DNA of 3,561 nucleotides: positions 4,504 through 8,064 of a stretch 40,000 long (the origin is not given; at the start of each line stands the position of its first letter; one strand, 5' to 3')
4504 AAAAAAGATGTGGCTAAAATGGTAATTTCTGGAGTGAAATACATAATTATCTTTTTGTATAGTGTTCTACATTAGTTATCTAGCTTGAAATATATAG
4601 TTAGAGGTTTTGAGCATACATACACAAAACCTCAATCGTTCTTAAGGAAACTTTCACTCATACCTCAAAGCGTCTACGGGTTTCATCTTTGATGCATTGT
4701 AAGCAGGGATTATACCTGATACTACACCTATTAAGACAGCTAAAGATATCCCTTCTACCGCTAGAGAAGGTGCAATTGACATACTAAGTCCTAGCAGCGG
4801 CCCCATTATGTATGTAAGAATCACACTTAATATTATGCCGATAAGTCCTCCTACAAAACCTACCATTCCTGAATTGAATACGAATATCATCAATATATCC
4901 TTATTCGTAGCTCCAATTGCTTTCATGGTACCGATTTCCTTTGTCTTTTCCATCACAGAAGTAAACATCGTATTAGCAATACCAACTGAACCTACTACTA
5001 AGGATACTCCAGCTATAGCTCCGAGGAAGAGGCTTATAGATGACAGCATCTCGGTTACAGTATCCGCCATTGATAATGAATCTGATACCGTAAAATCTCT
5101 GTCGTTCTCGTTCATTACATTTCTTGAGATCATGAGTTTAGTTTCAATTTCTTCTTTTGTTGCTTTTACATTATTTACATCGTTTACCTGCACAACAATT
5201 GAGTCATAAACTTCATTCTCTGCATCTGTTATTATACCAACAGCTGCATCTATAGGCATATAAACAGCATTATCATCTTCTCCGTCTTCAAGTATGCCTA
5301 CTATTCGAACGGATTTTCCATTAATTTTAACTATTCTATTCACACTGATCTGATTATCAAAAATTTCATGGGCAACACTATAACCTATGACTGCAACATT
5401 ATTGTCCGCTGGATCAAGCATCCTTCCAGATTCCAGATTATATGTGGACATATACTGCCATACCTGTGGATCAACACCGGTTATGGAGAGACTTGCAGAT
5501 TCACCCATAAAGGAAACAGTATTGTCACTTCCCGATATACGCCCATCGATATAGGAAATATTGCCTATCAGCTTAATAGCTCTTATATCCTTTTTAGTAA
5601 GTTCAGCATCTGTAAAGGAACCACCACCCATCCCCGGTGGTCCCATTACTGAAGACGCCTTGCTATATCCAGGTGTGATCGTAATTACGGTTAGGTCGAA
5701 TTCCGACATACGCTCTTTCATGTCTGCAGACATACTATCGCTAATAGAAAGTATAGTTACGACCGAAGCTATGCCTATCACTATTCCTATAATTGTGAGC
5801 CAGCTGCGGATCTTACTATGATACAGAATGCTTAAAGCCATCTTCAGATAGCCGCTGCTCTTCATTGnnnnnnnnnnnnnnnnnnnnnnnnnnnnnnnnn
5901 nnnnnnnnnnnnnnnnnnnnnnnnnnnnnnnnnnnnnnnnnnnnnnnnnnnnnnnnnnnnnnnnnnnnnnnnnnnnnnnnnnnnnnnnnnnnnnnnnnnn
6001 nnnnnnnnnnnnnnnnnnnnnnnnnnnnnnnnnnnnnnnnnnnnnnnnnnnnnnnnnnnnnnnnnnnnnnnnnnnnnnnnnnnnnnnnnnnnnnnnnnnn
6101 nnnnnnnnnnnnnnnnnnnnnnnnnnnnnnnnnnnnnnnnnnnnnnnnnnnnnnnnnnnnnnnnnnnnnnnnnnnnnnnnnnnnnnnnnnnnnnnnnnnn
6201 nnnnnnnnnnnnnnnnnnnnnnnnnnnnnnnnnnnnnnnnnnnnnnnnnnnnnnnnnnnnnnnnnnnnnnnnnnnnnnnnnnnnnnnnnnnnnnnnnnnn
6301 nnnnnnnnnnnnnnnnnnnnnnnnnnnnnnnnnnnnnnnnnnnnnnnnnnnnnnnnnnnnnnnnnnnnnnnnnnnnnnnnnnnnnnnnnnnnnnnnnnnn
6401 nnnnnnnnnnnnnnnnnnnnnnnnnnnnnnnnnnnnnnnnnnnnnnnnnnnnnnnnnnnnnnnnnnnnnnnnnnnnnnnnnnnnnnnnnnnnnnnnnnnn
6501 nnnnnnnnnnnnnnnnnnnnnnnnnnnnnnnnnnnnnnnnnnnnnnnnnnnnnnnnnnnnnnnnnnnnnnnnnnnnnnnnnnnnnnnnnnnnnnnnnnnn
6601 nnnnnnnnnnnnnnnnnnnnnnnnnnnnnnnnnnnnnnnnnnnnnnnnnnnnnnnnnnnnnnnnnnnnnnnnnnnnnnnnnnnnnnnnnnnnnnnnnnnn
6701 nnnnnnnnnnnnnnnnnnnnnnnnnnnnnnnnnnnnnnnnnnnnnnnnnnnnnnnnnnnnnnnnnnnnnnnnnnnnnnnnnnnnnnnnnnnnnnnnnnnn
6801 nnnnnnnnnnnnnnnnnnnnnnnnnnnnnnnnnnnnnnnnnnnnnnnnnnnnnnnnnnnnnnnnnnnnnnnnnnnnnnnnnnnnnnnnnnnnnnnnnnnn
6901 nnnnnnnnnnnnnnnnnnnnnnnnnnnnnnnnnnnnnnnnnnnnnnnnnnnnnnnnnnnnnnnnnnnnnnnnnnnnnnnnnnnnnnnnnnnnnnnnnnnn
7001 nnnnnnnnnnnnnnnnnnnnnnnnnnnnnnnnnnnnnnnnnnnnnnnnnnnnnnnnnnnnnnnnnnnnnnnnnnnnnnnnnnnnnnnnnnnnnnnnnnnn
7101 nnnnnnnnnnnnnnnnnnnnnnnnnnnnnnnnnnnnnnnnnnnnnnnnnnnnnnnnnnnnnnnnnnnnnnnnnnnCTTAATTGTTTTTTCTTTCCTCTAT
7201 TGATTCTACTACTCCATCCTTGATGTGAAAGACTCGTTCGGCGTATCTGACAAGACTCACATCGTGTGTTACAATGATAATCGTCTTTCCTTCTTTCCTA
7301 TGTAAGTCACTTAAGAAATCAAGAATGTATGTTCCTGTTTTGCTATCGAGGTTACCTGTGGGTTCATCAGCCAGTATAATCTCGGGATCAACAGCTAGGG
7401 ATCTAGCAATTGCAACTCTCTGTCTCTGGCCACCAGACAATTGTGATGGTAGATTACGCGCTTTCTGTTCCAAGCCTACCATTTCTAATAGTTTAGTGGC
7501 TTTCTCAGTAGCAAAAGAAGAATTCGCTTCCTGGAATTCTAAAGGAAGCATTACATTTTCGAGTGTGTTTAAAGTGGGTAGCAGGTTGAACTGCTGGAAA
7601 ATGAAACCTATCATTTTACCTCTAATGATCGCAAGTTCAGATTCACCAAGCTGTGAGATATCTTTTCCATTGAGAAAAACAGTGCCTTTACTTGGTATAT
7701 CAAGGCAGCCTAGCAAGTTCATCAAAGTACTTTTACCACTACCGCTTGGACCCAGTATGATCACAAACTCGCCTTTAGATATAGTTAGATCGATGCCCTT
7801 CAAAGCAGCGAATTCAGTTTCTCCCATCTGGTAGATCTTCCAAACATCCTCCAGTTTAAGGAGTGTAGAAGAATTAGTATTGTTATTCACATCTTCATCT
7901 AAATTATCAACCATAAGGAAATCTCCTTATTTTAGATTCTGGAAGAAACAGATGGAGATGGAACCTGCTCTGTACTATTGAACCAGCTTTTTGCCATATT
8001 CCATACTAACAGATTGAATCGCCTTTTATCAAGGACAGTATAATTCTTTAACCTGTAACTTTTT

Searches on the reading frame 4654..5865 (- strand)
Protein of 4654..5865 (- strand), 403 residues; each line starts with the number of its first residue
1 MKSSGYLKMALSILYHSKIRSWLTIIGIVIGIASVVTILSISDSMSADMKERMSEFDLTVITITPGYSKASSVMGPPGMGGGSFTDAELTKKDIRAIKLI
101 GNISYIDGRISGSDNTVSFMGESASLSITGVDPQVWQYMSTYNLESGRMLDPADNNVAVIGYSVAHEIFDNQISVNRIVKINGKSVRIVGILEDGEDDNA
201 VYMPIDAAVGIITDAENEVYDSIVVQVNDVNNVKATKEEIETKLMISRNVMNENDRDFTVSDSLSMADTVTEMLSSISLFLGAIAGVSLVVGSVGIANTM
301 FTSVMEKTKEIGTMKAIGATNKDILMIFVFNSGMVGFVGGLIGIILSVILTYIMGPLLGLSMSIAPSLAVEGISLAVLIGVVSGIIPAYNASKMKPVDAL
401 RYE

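Call 13: search_protein_families(library=pfam, proteins=[window:4654-5865:-], max_evalue=0.01)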
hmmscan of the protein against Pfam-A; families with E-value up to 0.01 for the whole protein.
window:4654-5865:- (403 aa): 3 families
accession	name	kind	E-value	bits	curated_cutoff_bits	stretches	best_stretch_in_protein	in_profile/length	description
PF12704.14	MacB_PCD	-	6.7e-35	121.7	27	1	21-242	1-206/207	MacB-like periplasmic core domain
PF02687.27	FtsX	-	4.6e-21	75.5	25.5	1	283-396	2-120/120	FtsX-like permease C-terminal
PF11259.13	DUF3060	-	0.0022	18.1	23.1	0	110-136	1-27/58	Protein of unknown function (DUF3060)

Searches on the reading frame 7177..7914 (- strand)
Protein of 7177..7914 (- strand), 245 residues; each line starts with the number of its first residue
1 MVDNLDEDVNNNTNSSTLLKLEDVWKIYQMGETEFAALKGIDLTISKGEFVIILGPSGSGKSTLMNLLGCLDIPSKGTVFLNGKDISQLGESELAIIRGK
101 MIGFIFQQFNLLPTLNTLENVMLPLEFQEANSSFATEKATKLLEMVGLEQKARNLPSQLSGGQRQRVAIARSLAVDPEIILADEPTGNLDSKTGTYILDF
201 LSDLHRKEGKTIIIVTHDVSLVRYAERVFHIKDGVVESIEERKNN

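Call 13: search_protein_families(library=pfam, proteins=[window:7177-7914:-], max_evalue=0.01)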
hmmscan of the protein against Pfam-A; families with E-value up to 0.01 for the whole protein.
window:7177-7914:- (245 aa): 10 families
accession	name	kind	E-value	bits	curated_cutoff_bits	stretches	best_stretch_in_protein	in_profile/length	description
PF00005.33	ABC_tran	-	1.3e-33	117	25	1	38-186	1-136/137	ABC transporter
PF02463.25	SMC_N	-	5.1e-07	29.8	40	1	136-232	120-212/220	RecF/RecN/SMC N terminal domain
PF13304.12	AAA_21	-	1.4e-05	25.7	27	0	50-71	1-22/304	AAA domain, putative AbiEii toxin, Type IV TA system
PF13166.12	AAA_13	-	2.7e-05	23.5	36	1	176-232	526-584/713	AAA domain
PF13555.12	AAA_29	-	0.00021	21.4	27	1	42-66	16-40/61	P-loop containing region of AAA domain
PF13191.12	AAA_16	-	0.00028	21.9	32.6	1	46-161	20-104/167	AAA ATPase domain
PF20720.3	nSTAND3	-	0.00047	20.3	27.2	1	46-68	15-37/155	Novel STAND NTPase 3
PF03193.22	RsgA_GTPase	-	0.00082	19.7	30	1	27-68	86-126/174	RsgA GTPase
PF25199.1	nSTAND_NTPase5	-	0.0017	18.6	34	0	46-68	39-61/145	Novel STAND NTPase 5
PF13173.12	AAA_14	-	0.0094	16.4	27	0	49-94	3-48/129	AAA domain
